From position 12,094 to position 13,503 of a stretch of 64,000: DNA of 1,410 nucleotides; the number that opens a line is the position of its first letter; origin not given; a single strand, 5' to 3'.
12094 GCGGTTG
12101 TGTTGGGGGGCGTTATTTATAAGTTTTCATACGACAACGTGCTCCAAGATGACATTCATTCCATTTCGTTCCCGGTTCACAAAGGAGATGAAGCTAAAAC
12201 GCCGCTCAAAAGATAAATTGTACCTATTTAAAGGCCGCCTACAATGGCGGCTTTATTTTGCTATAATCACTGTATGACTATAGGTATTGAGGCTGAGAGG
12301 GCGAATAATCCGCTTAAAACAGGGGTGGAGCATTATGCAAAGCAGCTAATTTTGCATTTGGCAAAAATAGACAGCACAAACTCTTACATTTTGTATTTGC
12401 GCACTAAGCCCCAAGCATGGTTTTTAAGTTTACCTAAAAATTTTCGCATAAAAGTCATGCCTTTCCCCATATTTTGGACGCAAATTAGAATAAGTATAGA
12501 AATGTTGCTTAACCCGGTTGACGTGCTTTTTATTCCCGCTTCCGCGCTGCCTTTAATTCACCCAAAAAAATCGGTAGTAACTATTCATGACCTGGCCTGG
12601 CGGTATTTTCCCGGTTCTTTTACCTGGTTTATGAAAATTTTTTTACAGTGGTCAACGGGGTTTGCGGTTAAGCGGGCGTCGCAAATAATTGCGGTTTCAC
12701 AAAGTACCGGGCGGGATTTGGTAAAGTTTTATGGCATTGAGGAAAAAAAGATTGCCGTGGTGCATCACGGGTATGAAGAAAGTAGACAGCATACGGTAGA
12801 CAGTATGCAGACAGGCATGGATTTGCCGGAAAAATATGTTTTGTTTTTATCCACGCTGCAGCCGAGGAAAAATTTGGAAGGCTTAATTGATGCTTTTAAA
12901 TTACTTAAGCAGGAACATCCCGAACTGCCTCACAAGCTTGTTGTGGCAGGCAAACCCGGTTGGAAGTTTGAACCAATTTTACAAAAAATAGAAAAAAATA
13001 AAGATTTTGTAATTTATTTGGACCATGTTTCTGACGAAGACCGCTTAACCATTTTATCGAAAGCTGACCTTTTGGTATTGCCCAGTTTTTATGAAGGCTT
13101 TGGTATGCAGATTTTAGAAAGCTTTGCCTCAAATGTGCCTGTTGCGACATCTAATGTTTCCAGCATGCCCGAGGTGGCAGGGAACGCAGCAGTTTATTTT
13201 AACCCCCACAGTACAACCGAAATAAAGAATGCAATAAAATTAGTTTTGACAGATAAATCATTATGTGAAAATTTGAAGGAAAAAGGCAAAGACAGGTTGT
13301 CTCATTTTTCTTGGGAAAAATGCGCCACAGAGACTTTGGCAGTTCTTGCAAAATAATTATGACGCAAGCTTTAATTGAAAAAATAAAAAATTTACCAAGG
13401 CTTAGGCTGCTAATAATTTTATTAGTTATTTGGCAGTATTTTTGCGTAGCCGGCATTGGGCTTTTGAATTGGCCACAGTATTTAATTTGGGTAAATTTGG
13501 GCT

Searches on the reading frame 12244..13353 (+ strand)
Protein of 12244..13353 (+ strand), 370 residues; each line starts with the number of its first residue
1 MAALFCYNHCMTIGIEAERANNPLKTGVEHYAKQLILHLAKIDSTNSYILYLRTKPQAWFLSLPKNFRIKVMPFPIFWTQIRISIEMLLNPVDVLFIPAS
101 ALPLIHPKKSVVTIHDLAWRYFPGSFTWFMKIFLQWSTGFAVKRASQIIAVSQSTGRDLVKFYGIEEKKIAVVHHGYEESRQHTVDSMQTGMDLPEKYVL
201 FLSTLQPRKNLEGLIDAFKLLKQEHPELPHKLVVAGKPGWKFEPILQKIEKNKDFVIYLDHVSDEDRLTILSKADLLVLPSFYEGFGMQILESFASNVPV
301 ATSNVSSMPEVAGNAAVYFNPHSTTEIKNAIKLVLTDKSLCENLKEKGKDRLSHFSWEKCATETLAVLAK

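Call 69: search_protein_families(library=pfam, proteins=[window:12244-13353:+], max_evalue=0.001)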
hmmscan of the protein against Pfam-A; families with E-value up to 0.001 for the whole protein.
window:12244-13353:+ (370 aa): 5 families
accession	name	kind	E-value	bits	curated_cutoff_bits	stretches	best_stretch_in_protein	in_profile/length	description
PF00534.26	Glycos_transf_1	-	9.3e-31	107.1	26.4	1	191-350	10-171/172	Glycosyl transferases group 1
PF13692.12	Glyco_trans_1_4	-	1.4e-22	80.9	27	1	197-337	2-142/142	Glycosyl transferases group 1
PF13439.12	Glyco_transf_4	-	7.3e-14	52.6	28.5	1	27-180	3-169/170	Glycosyltransferase Family 4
PF20706.3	GT4-conflict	-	3.4e-08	33.3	26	1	198-306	199-314/385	Family 4 Glycosyltransferase in conflict systems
PF13579.12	Glyco_trans_4_4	-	0.00025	21.9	29.7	1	110-175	97-157/158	Glycosyl transferase 4-like domain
